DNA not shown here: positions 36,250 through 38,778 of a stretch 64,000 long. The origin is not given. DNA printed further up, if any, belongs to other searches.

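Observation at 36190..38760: Low-GC island with a 742-aa Mrr-like nuclease-domain protein and a 2-TM partner: candidate undescribed defence-type system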

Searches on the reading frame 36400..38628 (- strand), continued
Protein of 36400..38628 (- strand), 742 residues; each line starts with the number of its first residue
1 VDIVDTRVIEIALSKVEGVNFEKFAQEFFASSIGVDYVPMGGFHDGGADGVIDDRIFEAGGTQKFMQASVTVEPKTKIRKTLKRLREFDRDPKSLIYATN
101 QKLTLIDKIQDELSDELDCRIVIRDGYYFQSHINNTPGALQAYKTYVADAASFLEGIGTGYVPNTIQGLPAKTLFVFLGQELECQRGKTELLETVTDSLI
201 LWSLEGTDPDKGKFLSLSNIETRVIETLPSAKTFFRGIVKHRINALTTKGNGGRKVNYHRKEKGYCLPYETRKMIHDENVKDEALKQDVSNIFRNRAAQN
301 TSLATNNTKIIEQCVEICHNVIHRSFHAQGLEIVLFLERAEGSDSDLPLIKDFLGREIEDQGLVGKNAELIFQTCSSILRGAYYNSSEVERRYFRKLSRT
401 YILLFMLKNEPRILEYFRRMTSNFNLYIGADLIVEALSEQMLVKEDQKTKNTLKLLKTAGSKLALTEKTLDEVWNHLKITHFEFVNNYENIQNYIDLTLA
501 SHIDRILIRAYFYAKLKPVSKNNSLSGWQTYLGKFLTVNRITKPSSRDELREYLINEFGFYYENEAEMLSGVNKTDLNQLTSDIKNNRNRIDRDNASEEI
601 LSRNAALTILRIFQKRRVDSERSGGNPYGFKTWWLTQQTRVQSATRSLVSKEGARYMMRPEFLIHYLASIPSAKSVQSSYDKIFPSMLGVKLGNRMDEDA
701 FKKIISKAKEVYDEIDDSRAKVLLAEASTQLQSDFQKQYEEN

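Call 48: search_protein_families(library=pfam, proteins=[L085:7980-10184:+, L085:7413-7850:+, L061:10001-12163:+, L066:2932-5055:+, L060:10001-12070:+, L047:683-2752:+, L078:10001-12214:+, L055:10001-12214:+, L085:10557-13175:-], max_evalue=0.1)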
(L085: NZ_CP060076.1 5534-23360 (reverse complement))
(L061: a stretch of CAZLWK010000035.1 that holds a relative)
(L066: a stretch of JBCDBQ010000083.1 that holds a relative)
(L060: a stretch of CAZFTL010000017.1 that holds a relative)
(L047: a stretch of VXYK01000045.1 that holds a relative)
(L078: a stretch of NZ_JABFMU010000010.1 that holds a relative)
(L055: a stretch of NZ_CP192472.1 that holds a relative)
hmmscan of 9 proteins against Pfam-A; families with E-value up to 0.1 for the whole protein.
L085:7980-10184:+ (735 aa): 0 families

L085:7413-7850:+ (146 aa): 0 families

L061:10001-12163:+ (721 aa): 1 family
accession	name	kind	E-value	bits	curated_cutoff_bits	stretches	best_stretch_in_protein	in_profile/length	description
PF04471.18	Mrr_cat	-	0.0011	19.5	21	1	13-100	1-89/115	Restriction endonuclease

L066:2932-5055:+ (708 aa): 1 family
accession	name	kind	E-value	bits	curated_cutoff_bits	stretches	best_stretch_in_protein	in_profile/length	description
PF04471.18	Mrr_cat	-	0.0023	18.5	21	1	6-89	2-87/115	Restriction endonuclease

L060:10001-12070:+ (690 aa): 0 families

L047:683-2752:+ (690 aa): 0 families

L078:10001-12214:+ (738 aa): 0 families

L055:10001-12214:+ (738 aa): 1 family
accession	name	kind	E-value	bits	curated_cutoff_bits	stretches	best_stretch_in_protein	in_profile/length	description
PF04471.18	Mrr_cat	-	0.049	14.2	21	1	16-90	4-75/115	Restriction endonuclease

L085:10557-13175:- (873 aa): 4 families
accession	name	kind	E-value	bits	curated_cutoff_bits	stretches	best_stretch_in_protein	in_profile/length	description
PF13304.12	AAA_21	-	1.1e-08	35.9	27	1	752-813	239-302/304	AAA domain, putative AbiEii toxin, Type IV TA system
PF02463.25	SMC_N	-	2e-07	31.1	40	1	267-312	2-49/220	RecF/RecN/SMC N terminal domain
PF13476.12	AAA_23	-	3e-05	25.2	27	1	272-514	4-184/201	AAA domain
PF13175.12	AAA_15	-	0.00031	20.9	32.1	1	281-812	17-372/374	AAA ATPase domain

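Call 57: find_encoding_contigs(protein=P0005, flank=10000, max_places=3)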
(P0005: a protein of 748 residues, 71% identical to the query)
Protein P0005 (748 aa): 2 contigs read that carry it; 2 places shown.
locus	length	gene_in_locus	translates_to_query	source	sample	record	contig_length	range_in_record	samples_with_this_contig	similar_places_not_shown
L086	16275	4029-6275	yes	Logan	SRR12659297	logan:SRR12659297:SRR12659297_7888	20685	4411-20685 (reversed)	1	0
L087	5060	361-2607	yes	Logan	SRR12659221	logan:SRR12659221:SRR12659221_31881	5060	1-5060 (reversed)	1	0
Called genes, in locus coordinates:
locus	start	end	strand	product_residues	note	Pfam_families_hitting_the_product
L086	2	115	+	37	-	?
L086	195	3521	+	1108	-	PF03016:Exostosin_GT47, PF24785:RXYLT1_C (faint)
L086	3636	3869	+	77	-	PF00239:Resolvase, PF02796:HTH_7 (weak), PF13384:HTH_23, PF13518:HTH_28 (weak)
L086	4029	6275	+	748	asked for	-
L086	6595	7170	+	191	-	PF13384:HTH_23 (weak), PF13936:HTH_38 (weak)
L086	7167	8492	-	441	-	PF13657:Couple_hipA, PF07804:HipA_C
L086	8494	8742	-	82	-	PF13744:HTH_37 (weak), PF12844:HTH_19 (weak), PF13560:HTH_31, PF13443:HTH_26 (weak), PF01381:HTH_3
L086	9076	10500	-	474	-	PF01661:Macro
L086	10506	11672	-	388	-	PF14487:DarT, PF01966:HD (faint)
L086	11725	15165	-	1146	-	-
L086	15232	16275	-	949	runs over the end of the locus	PF00270:DEAD, PF04851:ResIII, PF00271:Helicase_C, PF11907:DUF3427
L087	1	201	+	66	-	?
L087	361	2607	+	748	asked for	-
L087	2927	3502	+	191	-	PF13384:HTH_23 (weak), PF13936:HTH_38 (weak)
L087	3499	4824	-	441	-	PF13657:Couple_hipA, PF07804:HipA_C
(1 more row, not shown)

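Call 58: find_encoding_contigs(protein=P0007, flank=10000, max_places=4)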
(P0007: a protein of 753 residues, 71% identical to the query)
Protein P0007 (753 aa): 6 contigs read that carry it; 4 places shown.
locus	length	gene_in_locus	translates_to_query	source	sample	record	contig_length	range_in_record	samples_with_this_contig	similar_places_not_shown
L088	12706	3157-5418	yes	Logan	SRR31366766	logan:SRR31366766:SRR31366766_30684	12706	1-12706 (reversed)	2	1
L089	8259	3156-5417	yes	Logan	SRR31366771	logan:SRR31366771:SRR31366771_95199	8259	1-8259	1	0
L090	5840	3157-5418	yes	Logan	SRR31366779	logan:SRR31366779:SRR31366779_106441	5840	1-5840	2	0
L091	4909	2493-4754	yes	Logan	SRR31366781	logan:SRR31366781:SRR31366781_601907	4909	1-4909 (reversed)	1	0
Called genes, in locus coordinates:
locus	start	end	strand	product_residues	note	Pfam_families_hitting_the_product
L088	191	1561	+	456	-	-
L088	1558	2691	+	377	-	-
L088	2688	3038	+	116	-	-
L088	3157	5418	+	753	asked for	-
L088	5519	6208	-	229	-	-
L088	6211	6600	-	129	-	-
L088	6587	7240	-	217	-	-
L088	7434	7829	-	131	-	-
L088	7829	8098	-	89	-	-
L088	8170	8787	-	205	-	PF07015:VirC1, PF10609:ParA, PF13614:AAA_31, PF01656:CbiA, PF02374:ArsA_ATPase (weak), PF09140:MipZ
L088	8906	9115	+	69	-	-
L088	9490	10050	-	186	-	-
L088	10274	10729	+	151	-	-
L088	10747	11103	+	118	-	-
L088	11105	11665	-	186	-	PF00239:Resolvase, PF02796:HTH_7, PF13936:HTH_38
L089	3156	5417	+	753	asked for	-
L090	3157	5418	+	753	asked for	-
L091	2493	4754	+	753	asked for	-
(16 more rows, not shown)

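Call 61: find_encoding_contigs(protein=P0122, flank=10000, max_places=3)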
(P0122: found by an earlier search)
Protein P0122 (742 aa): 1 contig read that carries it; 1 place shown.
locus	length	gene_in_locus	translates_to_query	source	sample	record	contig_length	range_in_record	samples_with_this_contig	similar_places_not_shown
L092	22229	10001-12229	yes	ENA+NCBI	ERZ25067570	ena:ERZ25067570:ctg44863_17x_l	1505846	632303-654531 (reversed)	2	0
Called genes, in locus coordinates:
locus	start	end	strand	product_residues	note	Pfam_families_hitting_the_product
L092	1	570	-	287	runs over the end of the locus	PF01513:NAD_kinase, PF20143:NAD_kinase_C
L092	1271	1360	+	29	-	-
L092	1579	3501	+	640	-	PF07715:Plug, PF14905:OMP_b-brl_3 (faint), PF00593:TonB_dep_Rec_b-barrel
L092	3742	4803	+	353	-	PF01628:HrcA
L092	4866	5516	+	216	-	PF01025:GrpE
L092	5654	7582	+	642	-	PF00012:HSP70, PF06723:MreB_Mbl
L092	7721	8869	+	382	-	PF00226:DnaJ, PF01556:DnaJ_C, PF15777:Anti-TRAP (faint), PF00684:DnaJ_CXXCXGXG, PF27439:DnaJ_C_2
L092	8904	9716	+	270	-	PF01113:DapB_N, PF05173:DapB_C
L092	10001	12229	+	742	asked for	-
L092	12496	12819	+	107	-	-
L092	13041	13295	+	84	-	PF01381:HTH_3 (weak), PF13560:HTH_31 (weak)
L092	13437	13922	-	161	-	-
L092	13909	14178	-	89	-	-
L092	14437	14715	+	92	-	PF03693:ParD_antitoxin (faint), PF01402:RHH_1 (faint)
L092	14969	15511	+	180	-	PF01243:PNPOx_N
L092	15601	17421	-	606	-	PF07690:MFS_1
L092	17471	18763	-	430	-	PF00709:Adenylsucc_synt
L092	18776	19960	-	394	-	PF13393:tRNA-synt_His, PF27460:HisZ_C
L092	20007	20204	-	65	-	PF09838:DUF2065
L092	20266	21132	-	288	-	PF01145:Band_7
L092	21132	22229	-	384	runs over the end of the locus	PF12221:HflK_N, PF01145:Band_7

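Call 67: search_protein_representatives(alignment_id=A1)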
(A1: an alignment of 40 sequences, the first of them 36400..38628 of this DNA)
Query: 40 sequences, 744 profile positions. Proteins with E-value up to 0.001 (for the whole library): 1256; up to 1e-10: 844; up to 1e-30: 446. The best 150 are listed.
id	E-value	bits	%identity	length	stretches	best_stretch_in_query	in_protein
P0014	0.0e+00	1136.7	-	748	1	1-741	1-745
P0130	1.2e-286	969.2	-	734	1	1-738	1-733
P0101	7.3e-277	936.9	-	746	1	1-740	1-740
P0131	1.2e-274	929.5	-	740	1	2-740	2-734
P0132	6.2e-267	904.1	-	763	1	1-738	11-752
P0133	1.8e-266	902.6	-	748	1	3-739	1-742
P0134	1.1e-264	896.6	-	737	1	3-738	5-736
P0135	3.9e-263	891.5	-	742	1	2-742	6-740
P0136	2.0e-262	889.1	-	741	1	3-740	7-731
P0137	4.4e-262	888.0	-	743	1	1-738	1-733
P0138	9.5e-261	883.6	-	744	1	3-740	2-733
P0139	3.3e-259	878.5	-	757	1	3-737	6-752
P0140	7.6e-259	877.3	-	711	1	38-739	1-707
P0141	1.7e-258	876.2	-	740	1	3-735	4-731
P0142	2.9e-257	872.1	-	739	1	1-739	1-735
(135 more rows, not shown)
